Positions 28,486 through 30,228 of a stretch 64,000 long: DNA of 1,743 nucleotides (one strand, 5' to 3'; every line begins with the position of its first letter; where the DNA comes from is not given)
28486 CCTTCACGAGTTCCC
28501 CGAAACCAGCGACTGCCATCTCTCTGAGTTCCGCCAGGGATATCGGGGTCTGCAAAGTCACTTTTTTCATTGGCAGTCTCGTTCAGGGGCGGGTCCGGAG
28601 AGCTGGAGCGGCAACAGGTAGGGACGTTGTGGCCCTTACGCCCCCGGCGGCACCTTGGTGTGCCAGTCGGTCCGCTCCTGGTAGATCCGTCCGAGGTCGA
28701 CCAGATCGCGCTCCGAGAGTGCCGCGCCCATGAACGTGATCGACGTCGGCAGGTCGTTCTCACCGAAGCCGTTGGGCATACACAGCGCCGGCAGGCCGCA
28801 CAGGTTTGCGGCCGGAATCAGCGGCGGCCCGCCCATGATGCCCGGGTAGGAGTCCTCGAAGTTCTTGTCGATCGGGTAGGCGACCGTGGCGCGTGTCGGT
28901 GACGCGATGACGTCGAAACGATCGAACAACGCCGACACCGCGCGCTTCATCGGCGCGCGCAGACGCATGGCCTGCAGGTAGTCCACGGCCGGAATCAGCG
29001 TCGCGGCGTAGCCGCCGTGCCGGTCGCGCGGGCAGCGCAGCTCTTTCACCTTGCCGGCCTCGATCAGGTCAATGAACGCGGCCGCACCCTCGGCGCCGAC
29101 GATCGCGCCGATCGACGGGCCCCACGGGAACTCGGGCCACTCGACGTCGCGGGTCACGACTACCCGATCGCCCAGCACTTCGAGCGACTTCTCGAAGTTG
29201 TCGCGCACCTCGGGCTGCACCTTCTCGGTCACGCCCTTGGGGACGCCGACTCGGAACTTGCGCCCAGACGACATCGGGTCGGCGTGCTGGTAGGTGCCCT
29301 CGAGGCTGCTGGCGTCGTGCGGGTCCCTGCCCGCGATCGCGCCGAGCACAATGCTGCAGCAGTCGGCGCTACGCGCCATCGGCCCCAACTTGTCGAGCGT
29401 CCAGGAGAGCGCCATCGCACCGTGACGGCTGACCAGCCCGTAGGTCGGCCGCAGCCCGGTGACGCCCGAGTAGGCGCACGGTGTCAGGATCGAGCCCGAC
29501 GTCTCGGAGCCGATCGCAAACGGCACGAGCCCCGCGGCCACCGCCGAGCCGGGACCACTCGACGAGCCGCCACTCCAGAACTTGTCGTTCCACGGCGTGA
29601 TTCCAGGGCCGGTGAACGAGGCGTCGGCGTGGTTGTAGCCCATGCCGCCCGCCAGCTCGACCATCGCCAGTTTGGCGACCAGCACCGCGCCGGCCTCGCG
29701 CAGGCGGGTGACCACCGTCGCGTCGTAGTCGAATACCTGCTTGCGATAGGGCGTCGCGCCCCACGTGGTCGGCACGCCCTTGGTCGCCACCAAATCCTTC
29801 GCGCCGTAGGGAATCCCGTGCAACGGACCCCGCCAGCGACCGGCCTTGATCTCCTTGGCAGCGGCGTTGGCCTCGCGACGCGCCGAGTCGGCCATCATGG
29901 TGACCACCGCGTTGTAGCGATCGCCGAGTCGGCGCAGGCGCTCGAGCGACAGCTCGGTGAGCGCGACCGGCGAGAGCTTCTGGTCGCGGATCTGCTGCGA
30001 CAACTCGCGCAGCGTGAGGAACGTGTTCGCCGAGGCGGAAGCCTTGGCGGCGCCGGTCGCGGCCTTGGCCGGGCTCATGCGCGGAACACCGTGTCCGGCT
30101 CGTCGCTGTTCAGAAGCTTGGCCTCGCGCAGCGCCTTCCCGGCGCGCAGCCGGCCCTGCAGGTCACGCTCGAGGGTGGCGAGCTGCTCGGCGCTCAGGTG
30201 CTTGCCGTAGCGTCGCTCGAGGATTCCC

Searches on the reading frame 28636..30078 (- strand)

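Call 3: search_protein_families(library=pfam, proteins=[window:28636-30078:-], max_evalue=1)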
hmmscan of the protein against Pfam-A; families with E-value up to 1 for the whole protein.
window:28636-30078:- (480 aa): 1 family
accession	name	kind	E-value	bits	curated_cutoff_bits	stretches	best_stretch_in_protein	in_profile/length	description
PF01425.27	Amidase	-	3.8e-87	293.6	27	1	40-459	2-444/445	Amidase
